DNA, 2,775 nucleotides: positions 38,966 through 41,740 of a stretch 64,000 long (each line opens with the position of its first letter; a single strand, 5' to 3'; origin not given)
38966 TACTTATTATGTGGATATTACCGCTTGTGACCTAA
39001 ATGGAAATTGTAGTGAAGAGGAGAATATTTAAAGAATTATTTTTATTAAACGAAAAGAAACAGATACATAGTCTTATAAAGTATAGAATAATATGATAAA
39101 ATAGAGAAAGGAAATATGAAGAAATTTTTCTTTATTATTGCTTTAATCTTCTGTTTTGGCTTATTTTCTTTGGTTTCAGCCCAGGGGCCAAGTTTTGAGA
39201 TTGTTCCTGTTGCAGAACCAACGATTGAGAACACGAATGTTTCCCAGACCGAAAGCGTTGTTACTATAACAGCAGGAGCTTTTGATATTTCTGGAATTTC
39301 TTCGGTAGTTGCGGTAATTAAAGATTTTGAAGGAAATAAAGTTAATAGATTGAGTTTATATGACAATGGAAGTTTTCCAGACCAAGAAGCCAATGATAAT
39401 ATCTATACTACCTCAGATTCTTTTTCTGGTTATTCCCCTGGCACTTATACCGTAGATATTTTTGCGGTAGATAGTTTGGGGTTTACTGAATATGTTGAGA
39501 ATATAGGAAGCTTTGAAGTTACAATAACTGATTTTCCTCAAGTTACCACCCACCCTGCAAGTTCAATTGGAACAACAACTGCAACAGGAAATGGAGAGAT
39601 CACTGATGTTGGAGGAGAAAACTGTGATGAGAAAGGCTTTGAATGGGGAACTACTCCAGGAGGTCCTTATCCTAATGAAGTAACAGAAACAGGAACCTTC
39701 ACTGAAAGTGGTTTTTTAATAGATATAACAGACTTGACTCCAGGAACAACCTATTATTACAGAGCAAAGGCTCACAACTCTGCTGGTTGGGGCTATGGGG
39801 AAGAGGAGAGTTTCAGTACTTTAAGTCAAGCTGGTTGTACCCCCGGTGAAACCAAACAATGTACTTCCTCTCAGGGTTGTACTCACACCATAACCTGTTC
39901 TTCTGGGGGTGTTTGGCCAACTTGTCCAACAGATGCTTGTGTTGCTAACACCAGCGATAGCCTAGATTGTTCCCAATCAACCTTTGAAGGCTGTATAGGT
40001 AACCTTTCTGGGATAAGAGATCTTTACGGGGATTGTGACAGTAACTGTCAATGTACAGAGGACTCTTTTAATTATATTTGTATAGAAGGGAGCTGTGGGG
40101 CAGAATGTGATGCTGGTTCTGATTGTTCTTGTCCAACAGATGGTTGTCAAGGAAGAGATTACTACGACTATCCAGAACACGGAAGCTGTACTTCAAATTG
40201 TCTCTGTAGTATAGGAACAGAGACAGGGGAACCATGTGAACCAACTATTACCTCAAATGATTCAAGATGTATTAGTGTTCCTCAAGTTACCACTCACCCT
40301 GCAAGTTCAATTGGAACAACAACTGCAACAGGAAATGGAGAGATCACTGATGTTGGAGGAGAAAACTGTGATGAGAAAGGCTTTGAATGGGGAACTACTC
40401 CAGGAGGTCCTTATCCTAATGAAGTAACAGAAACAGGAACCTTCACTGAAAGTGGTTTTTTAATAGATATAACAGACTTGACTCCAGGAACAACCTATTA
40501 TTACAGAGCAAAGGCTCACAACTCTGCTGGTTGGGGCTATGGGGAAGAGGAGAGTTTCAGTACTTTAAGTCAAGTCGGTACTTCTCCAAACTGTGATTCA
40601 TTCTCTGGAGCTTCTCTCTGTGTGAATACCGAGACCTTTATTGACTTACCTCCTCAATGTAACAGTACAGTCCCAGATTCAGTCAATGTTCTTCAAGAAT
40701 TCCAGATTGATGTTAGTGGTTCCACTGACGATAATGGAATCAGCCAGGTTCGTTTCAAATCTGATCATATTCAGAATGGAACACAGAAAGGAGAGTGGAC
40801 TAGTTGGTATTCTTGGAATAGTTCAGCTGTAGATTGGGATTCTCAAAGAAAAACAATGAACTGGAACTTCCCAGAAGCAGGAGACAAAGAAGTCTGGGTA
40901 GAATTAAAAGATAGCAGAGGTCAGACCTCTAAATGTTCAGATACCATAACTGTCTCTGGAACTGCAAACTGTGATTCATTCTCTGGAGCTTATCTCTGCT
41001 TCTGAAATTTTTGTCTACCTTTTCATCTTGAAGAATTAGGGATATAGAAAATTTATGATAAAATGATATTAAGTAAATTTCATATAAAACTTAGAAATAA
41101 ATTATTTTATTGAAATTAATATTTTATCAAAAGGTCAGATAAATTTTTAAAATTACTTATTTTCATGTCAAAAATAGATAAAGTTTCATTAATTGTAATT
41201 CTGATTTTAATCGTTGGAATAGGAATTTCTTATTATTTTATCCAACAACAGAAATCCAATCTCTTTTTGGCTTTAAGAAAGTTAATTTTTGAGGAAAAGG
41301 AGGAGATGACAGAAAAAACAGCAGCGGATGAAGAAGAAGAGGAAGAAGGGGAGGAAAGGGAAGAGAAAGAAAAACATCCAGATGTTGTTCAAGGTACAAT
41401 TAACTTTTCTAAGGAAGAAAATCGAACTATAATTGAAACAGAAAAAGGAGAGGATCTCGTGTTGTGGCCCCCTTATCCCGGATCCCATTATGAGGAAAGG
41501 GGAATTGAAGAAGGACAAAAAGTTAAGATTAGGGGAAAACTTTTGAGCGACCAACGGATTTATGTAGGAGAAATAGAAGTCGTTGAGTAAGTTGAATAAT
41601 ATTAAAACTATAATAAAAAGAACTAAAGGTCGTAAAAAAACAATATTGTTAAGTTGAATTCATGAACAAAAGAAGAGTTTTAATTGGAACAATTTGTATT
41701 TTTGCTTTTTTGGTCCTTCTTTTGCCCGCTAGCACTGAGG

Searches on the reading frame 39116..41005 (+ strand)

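Call 8: search_protein_families(library=pfam, proteins=[window:39116-41005:+], max_evalue=0.001)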
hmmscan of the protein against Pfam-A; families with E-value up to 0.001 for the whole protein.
window:39116-41005:+ (629 aa): 4 families
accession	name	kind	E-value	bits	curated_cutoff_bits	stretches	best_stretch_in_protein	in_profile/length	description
PF25059.1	FN3_DSCAM-DSCAML_C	-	4.4e-10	40.2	39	0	203-242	48-86/89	DSCAM/DSCAML C-terminal Fn3-like domain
PF00041.27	fn3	-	8.8e-09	35.9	25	0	202-231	51-79/84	Fibronectin type III domain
PF16656.11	Pur_ac_phosph_N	-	1.2e-08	35.8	30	2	200-235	61-93/93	Purple acid Phosphatase, N-terminal domain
PF16655.11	PhoD_N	-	5.5e-05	24.1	30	0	450-469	61-80/90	PhoD-like phosphatase, N-terminal domain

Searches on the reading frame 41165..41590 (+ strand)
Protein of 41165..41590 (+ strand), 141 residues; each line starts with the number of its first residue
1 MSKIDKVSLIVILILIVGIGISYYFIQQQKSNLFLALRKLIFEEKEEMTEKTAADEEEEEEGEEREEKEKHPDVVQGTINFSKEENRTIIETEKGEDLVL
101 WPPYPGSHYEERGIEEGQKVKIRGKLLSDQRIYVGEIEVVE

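Call 54: search_protein_families(library=pfam, proteins=[window:41165-41590:+], max_evalue=0.1)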
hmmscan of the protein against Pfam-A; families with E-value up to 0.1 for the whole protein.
window:41165-41590:+ (141 aa): 3 families
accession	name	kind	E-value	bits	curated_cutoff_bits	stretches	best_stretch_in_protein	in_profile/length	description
PF12685.13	SpoIIIAH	-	0.015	15.7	30.6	1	10-70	4-65/191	SpoIIIAH-like protein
PF02487.23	CLN3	-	0.018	14.6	31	1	6-72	145-210/395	CLN3 protein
PF14851.11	FAM176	-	0.019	15.2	31.5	1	9-89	34-106/152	FAM176 family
